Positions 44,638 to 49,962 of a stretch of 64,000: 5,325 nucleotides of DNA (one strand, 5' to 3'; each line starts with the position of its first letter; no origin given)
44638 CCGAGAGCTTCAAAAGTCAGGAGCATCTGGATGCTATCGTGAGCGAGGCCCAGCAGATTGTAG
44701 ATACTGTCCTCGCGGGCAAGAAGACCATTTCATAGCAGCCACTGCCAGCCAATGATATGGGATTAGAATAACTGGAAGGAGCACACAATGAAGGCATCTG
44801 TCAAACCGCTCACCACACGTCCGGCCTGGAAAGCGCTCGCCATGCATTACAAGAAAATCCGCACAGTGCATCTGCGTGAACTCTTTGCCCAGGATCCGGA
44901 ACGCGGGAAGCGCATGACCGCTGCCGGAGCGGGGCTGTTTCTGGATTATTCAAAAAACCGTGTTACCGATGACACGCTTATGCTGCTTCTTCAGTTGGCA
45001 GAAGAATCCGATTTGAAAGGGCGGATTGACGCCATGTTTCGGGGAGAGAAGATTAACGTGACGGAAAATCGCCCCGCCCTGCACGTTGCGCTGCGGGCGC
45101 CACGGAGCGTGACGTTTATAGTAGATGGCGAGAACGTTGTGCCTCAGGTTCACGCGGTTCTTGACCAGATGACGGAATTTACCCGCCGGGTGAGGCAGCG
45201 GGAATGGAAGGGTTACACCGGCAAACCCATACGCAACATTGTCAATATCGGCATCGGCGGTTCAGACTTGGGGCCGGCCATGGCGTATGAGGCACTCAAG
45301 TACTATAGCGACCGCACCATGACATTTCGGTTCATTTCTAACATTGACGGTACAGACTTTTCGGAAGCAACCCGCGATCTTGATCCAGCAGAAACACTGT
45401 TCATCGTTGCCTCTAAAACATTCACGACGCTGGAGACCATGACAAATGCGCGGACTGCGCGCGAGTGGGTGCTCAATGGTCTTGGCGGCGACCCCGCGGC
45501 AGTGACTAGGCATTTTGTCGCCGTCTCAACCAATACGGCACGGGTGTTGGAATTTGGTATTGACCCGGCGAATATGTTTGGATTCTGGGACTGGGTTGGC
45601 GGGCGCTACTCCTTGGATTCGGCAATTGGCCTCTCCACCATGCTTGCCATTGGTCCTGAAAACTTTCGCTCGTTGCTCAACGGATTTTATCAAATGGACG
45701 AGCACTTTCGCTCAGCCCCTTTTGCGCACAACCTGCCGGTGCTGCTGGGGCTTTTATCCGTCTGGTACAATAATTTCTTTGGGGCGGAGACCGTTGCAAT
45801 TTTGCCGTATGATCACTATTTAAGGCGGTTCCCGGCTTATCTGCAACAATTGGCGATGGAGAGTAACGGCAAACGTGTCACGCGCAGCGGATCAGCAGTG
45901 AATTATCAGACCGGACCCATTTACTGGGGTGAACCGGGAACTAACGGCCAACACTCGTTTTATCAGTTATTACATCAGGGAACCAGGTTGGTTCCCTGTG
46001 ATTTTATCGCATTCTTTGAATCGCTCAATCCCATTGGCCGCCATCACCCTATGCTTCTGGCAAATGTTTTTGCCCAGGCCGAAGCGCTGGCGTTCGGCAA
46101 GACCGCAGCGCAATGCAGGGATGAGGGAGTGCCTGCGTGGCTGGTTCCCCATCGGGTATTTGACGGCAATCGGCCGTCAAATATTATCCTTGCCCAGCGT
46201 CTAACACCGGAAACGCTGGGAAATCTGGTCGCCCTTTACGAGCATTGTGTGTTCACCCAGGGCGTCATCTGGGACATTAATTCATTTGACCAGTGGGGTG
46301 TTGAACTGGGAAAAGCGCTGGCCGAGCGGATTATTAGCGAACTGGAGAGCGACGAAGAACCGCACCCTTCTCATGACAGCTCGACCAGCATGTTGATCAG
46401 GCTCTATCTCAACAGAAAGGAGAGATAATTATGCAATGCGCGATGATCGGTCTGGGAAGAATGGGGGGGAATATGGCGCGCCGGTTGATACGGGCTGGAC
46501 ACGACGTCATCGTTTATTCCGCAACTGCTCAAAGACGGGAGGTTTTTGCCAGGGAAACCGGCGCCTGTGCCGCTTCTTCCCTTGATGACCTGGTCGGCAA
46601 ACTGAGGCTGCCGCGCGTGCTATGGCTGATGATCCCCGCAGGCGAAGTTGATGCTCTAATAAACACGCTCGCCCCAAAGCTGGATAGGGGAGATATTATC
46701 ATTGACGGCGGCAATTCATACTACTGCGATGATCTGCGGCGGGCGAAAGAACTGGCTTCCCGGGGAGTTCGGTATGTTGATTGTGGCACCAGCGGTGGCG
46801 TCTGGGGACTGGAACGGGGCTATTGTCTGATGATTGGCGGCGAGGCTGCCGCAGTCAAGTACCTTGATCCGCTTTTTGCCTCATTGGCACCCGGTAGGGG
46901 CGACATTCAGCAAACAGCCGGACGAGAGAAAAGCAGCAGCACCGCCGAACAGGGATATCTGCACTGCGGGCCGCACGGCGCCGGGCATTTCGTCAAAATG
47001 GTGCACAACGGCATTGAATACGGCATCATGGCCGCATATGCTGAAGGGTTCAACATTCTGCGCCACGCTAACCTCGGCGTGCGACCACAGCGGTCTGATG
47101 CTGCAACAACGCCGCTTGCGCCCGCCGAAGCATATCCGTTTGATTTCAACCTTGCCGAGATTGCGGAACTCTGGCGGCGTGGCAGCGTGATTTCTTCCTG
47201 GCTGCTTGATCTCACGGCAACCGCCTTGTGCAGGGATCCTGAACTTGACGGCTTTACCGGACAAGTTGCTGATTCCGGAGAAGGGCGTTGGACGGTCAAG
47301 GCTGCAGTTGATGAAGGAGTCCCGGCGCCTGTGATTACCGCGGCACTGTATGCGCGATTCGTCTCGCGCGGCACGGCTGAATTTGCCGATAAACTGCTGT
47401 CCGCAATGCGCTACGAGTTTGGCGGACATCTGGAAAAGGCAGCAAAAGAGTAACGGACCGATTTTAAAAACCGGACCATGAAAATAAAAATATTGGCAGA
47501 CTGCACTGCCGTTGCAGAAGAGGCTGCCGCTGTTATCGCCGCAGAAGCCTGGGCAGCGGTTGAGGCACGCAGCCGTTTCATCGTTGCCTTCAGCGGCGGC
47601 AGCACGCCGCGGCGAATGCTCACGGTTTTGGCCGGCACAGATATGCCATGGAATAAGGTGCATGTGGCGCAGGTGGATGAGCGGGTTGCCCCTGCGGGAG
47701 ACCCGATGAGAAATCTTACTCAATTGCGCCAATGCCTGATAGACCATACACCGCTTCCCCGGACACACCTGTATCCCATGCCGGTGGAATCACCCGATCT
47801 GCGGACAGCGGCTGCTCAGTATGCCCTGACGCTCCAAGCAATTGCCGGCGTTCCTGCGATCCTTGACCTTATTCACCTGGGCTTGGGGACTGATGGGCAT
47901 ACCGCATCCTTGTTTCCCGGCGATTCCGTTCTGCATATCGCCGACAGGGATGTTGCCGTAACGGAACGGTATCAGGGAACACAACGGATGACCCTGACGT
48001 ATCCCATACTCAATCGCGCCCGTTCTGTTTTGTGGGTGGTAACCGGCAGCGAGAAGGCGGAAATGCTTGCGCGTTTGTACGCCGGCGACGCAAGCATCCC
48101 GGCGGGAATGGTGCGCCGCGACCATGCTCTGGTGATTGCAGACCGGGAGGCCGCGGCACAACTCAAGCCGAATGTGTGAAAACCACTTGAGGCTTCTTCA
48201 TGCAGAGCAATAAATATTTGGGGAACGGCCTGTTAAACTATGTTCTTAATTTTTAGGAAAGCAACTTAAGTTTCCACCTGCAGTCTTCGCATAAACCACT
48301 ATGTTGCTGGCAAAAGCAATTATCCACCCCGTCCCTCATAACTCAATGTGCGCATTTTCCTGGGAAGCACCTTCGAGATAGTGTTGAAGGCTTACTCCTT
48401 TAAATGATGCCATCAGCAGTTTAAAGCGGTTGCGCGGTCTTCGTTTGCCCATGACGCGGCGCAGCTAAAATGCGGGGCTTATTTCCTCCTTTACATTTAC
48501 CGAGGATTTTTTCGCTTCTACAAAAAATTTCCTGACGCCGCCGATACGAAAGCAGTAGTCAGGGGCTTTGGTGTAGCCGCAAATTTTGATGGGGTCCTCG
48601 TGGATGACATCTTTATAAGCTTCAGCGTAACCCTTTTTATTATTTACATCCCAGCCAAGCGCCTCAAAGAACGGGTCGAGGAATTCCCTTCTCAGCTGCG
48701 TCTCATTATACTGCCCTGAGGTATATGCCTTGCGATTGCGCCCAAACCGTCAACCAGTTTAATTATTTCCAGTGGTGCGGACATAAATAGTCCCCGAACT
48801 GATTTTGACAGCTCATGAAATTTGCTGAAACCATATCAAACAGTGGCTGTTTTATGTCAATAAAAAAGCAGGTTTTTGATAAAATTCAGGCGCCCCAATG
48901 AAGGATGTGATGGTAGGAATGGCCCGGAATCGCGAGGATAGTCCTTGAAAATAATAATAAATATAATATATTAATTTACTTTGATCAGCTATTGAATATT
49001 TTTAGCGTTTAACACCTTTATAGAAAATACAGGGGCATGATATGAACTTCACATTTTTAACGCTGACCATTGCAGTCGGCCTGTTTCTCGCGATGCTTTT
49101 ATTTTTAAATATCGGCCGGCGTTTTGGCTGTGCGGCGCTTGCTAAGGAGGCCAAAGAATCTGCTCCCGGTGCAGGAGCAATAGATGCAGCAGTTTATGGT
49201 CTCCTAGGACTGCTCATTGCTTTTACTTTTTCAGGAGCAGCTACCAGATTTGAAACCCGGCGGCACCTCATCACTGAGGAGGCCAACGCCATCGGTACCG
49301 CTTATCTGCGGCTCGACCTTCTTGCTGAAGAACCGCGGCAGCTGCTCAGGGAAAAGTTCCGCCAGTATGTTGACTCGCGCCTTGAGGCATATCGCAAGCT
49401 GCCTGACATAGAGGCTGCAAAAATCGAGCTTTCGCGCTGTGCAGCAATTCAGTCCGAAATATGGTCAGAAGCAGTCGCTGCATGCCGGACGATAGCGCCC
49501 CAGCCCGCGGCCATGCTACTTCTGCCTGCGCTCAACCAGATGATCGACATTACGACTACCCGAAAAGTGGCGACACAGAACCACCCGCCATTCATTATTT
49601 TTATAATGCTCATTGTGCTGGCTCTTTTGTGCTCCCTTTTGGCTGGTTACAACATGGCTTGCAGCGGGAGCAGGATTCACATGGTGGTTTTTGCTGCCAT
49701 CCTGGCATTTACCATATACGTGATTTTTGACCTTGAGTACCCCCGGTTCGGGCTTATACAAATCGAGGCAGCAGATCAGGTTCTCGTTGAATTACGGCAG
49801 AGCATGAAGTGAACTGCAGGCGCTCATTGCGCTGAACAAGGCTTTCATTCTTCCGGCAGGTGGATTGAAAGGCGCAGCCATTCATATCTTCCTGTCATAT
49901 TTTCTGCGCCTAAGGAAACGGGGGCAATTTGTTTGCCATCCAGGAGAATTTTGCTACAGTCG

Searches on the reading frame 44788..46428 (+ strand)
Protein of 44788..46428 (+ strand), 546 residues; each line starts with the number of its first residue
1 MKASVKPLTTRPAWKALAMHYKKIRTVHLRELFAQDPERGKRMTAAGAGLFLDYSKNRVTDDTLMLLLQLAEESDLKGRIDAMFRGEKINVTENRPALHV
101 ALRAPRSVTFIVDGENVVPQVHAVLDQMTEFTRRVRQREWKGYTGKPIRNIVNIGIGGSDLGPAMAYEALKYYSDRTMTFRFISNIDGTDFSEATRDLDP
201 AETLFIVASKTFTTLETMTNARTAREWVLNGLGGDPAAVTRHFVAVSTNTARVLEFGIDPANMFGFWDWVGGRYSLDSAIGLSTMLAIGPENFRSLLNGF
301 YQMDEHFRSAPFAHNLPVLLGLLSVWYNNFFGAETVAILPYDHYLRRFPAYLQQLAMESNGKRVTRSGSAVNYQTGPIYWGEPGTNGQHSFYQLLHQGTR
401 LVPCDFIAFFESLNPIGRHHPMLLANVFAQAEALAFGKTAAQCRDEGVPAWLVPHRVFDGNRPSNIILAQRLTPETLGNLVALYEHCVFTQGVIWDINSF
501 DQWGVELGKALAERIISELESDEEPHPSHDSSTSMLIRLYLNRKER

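Call 4: search_protein_families(library=pfam, proteins=[window:44788-46428:+])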
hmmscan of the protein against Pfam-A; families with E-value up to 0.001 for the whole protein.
window:44788-46428:+ (546 aa): 1 family
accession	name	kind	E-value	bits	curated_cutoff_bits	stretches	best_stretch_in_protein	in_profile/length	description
PF00342.24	PGI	-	1.6e-218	726.6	22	1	53-537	1-486/486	Phosphoglucose isomerase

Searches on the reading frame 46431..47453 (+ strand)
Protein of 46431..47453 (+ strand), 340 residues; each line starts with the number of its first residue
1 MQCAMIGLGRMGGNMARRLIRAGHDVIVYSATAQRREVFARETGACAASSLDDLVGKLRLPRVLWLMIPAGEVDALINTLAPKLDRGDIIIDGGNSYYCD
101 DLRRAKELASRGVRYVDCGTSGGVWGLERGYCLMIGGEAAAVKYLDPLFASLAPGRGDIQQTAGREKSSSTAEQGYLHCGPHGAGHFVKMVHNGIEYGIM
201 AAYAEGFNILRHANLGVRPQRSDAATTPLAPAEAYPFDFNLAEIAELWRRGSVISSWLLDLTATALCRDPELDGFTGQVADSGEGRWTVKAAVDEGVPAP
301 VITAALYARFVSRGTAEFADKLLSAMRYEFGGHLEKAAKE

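Call 4: search_protein_families(library=pfam, proteins=[window:46431-47453:+])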
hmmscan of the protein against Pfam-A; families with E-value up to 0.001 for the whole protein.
window:46431-47453:+ (340 aa): 3 families
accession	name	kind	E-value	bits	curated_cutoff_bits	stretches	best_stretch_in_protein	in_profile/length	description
PF03446.21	NAD_binding_2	-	1.6e-35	122.9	21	1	3-153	2-153/161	NAD binding domain of 6-phosphogluconate dehydrogenase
PF00393.24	6PGD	-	1.6e-23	84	27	2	185-213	1-29/290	6-phosphogluconate dehydrogenase, C-terminal domain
PF03807.23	F420_oxidored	-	3.5e-08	34.4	21.6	1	4-93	3-91/94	NADP oxidoreductase coenzyme F420-dependent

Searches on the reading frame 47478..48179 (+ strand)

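Call 60: search_protein_families(library=pfam, proteins=[window:47478-48179:+], max_evalue=0.00001)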
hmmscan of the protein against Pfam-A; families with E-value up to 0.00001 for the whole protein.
window:47478-48179:+ (233 aa): 1 family
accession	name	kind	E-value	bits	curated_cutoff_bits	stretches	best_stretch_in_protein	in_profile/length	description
PF01182.26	Glucosamine_iso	-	3.6e-57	194.2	27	1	10-216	4-220/225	Glucosamine-6-phosphate isomerases/6-phosphogluconolactonase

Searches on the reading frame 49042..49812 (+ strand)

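Call 60: search_protein_families(library=pfam, proteins=[window:49042-49812:+], max_evalue=0.00001)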
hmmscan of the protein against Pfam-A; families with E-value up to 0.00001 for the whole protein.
window:49042-49812:+ (256 aa): 1 family
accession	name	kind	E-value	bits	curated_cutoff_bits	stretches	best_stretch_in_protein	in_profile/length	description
PF14023.12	Bestrophin-like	-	2.2e-15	57.3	32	1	53-242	39-228/232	Bestrophin-like domain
